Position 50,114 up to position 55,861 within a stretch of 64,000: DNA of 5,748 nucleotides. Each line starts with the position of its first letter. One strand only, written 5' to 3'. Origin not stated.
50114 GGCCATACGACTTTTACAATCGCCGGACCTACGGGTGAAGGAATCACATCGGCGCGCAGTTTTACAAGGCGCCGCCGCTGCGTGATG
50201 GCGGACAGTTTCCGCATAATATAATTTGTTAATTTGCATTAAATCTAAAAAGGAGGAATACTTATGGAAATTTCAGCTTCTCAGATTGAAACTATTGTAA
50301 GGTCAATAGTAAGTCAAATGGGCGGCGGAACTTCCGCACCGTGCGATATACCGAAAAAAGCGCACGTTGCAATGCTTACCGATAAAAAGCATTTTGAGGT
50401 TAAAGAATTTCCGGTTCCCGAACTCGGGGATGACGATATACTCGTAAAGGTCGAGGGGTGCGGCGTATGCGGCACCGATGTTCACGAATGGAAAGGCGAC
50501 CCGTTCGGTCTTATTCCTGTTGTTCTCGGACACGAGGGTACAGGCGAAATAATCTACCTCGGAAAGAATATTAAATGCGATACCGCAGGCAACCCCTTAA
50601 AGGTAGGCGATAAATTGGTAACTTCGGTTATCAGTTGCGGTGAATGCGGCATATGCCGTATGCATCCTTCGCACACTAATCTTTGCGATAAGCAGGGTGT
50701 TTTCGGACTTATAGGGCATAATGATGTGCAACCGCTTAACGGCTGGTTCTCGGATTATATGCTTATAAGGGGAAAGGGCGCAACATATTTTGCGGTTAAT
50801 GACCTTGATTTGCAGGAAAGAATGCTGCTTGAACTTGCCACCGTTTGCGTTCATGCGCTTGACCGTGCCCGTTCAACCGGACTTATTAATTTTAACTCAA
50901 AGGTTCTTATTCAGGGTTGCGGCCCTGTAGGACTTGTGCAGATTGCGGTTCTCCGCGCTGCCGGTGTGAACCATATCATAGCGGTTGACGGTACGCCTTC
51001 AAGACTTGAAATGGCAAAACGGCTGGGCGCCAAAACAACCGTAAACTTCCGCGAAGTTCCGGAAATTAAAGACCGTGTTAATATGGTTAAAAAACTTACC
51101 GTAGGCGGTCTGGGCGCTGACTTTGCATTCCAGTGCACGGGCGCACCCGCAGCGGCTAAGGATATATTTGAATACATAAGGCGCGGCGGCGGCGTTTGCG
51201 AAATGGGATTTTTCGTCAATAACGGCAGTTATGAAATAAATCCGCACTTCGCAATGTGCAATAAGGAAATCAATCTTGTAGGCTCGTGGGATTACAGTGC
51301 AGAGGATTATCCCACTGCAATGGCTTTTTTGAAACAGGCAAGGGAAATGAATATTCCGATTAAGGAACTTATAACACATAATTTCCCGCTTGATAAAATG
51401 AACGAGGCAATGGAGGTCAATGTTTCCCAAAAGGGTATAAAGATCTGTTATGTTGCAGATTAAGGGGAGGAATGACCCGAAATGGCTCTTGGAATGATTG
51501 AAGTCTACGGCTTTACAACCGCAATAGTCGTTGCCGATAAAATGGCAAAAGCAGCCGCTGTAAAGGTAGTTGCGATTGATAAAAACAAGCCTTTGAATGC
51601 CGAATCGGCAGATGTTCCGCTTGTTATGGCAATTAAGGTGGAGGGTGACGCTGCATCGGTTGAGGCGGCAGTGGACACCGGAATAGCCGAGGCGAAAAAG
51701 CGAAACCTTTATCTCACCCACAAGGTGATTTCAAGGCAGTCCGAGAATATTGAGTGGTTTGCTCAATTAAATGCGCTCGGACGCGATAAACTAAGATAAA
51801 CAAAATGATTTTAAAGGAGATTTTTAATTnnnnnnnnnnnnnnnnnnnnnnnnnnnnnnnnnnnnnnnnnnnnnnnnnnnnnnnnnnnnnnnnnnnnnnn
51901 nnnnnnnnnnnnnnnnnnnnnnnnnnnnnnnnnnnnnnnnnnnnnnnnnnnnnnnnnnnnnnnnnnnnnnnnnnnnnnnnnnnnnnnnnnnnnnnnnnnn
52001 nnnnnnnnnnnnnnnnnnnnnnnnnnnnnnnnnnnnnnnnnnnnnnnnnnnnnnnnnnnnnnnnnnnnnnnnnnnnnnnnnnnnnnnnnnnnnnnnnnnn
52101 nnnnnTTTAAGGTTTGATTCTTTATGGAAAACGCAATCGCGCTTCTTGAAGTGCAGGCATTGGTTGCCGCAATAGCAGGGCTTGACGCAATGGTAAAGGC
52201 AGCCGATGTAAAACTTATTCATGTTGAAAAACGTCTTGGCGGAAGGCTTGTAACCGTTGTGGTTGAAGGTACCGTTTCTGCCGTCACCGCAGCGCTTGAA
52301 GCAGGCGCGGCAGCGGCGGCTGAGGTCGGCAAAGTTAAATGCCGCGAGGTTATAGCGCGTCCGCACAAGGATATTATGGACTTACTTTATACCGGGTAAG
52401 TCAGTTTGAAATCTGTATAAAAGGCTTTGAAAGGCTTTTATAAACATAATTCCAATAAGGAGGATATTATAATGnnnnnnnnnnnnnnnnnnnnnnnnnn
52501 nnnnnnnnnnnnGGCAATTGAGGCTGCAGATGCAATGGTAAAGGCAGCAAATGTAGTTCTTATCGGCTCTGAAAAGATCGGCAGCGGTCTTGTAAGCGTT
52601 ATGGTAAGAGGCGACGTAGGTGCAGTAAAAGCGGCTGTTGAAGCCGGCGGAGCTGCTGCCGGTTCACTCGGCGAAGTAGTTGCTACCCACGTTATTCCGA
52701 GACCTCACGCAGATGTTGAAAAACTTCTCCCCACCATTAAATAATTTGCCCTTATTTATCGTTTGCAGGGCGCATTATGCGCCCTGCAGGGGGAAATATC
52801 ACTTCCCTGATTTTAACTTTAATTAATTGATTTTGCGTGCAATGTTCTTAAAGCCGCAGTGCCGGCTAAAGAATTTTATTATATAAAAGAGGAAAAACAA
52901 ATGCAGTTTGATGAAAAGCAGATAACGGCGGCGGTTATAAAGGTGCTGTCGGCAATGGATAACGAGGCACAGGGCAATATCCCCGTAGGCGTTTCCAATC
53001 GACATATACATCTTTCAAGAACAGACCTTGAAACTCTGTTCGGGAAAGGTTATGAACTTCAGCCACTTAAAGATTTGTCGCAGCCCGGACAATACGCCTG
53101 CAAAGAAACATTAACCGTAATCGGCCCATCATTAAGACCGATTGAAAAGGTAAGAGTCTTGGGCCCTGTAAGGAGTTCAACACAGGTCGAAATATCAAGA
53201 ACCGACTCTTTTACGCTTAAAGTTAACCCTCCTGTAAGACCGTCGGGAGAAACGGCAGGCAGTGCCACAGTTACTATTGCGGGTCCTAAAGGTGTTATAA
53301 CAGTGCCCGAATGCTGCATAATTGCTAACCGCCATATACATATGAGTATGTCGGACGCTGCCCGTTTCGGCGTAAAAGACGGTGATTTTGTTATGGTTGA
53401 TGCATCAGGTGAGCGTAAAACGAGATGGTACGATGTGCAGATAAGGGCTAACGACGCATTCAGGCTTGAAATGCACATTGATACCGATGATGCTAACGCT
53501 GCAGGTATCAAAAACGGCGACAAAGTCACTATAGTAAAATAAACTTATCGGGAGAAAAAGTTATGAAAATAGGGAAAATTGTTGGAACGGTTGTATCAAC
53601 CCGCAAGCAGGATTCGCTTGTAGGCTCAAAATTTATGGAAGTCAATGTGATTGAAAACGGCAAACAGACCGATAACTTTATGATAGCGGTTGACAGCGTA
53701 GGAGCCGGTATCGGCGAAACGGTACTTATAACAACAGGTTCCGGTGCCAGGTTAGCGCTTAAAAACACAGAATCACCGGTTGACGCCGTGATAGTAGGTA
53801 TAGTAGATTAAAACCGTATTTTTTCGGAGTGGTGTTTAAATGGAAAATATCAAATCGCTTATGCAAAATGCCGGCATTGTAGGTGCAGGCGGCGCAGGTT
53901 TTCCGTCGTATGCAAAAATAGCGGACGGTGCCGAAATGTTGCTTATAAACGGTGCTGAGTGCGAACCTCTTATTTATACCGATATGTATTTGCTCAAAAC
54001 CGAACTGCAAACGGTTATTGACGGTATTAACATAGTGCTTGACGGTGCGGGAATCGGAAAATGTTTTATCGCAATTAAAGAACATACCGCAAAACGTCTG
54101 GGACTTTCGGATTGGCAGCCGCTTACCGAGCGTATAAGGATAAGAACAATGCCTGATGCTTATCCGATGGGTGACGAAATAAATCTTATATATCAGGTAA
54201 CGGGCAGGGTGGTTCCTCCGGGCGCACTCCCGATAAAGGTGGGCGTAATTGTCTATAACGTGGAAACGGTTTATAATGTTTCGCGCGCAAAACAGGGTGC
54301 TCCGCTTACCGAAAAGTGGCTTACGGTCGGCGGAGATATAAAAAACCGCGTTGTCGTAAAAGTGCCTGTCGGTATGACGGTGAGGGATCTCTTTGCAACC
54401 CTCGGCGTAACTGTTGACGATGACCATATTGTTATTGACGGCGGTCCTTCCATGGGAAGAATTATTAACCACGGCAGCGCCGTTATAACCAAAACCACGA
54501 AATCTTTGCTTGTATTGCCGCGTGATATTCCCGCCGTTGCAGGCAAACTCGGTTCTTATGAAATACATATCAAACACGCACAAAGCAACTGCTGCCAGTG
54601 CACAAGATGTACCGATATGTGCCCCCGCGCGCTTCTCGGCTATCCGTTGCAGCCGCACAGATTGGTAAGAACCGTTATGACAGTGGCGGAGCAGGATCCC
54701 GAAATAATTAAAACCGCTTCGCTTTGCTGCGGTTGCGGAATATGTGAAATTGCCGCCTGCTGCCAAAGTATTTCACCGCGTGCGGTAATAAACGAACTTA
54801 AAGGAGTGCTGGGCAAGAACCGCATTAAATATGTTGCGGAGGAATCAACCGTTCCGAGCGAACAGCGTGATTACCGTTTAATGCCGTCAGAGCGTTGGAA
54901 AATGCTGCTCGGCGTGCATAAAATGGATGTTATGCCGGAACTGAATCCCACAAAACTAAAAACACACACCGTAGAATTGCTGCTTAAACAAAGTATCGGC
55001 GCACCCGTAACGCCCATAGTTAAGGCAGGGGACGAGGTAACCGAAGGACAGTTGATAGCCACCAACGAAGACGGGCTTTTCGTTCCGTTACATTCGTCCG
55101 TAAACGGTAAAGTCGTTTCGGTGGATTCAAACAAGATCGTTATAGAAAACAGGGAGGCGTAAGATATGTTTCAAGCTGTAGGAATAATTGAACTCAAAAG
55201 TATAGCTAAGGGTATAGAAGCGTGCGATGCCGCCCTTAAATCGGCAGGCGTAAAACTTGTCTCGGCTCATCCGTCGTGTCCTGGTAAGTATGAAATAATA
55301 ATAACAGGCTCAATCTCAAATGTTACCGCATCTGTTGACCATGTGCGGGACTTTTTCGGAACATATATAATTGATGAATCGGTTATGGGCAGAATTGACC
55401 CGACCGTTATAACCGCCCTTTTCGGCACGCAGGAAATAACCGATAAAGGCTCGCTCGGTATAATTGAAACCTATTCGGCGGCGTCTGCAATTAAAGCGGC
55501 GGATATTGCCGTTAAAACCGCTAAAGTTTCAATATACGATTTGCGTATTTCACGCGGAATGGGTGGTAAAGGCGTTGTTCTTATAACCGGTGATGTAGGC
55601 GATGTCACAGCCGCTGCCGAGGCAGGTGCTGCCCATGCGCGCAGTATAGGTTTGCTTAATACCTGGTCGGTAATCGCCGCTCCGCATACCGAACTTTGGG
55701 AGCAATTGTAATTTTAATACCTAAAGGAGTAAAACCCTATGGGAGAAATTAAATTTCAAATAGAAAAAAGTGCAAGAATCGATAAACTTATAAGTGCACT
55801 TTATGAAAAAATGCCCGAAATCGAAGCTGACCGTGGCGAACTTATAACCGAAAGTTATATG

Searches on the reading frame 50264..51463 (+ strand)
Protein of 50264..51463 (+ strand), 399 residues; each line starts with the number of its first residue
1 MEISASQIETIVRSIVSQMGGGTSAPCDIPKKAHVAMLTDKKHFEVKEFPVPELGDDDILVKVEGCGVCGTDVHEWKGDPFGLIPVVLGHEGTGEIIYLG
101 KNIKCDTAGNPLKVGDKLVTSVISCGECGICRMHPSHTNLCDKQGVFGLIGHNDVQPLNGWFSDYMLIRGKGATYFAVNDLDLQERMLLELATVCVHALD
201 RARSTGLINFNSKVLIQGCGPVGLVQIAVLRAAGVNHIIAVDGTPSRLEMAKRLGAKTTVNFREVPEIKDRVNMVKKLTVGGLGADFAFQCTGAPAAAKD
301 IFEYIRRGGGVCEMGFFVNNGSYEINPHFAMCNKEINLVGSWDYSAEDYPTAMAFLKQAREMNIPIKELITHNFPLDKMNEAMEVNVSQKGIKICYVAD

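Call 46: search_protein_families(library=pfam, proteins=[window:50264-51463:+], max_evalue=0.0001)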
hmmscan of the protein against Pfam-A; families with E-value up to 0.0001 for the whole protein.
window:50264-51463:+ (399 aa): 3 families
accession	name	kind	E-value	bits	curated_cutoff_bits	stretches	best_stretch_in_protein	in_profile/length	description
PF00107.32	ADH_zinc_N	-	6e-24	84.9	31.8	1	221-357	1-128/129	Zinc-binding dehydrogenase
PF08240.17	ADH_N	-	1.2e-16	61.2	23.5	1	55-170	1-96/104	Alcohol dehydrogenase GroES-like domain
PF16912.11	Glu_dehyd_C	-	1.4e-12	48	34.9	1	187-386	5-201/211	Glucose dehydrogenase C-terminus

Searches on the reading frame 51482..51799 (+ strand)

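Call 46: search_protein_families(library=pfam, proteins=[window:51482-51799:+], max_evalue=0.0001)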
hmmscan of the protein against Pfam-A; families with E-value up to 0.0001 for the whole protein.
window:51482-51799:+ (105 aa): 1 family
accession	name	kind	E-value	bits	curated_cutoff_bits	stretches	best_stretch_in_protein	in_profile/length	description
PF00936.24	BMC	-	2.9e-18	66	24.5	1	2-85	1-74/75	BMC domain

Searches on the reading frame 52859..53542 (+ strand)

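Call 46: search_protein_families(library=pfam, proteins=[window:52859-53542:+], max_evalue=0.0001)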
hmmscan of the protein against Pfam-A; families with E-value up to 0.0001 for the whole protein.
window:52859-53542:+ (227 aa): 2 families
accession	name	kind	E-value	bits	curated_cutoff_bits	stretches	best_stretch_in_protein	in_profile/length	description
PF06130.18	PTAC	-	2e-75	252.9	25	1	42-218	1-176/176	Phosphate propanoyltransferase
PF01568.27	Molydop_binding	-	3.3e-06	27.5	26.8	0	202-225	31-52/110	Molydopterin dinucleotide binding domain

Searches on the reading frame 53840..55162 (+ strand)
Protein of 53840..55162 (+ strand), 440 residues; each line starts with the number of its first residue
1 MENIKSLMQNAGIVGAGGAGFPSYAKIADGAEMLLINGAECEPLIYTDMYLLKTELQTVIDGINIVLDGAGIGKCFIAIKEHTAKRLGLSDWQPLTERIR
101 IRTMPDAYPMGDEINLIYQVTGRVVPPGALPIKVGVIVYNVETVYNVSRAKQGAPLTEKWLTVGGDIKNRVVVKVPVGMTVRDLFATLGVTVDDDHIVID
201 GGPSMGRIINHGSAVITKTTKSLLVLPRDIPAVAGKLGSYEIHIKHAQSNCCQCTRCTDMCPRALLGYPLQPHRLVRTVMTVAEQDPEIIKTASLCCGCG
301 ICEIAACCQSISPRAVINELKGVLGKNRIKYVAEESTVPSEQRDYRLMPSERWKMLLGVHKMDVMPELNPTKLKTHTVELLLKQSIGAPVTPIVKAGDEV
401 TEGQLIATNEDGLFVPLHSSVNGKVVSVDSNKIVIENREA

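Call 46: search_protein_families(library=pfam, proteins=[window:53840-55162:+], max_evalue=0.0001)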
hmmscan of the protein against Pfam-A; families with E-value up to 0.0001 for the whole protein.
window:53840-55162:+ (440 aa): 3 families
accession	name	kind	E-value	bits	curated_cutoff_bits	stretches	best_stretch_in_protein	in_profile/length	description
PF01512.22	Complex1_51K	-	2.7e-37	128.4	31.2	1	9-148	2-149/150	Nuo51 FMN-binding domain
PF13375.12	RnfC_N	-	1.5e-13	51.1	25.6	1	377-433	29-85/101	RnfC Barrel sandwich hybrid domain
PF13534.11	Fer4_17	-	2.1e-08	35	22.2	1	250-311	1-60/61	4Fe-4S dicluster domain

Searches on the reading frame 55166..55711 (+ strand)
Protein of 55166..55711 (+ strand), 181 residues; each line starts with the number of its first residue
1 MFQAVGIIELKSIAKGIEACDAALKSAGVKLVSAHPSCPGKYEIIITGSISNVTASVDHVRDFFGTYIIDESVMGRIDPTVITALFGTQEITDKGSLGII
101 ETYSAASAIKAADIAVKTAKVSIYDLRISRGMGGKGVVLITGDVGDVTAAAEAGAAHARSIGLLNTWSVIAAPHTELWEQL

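Call 46: search_protein_families(library=pfam, proteins=[window:55166-55711:+], max_evalue=0.0001)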
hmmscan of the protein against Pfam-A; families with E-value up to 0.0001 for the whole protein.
window:55166-55711:+ (181 aa): 1 family
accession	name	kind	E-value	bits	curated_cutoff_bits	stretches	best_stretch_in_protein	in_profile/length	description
PF00936.24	BMC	-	5.4e-40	135.7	24.5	2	96-173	1-75/75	BMC domain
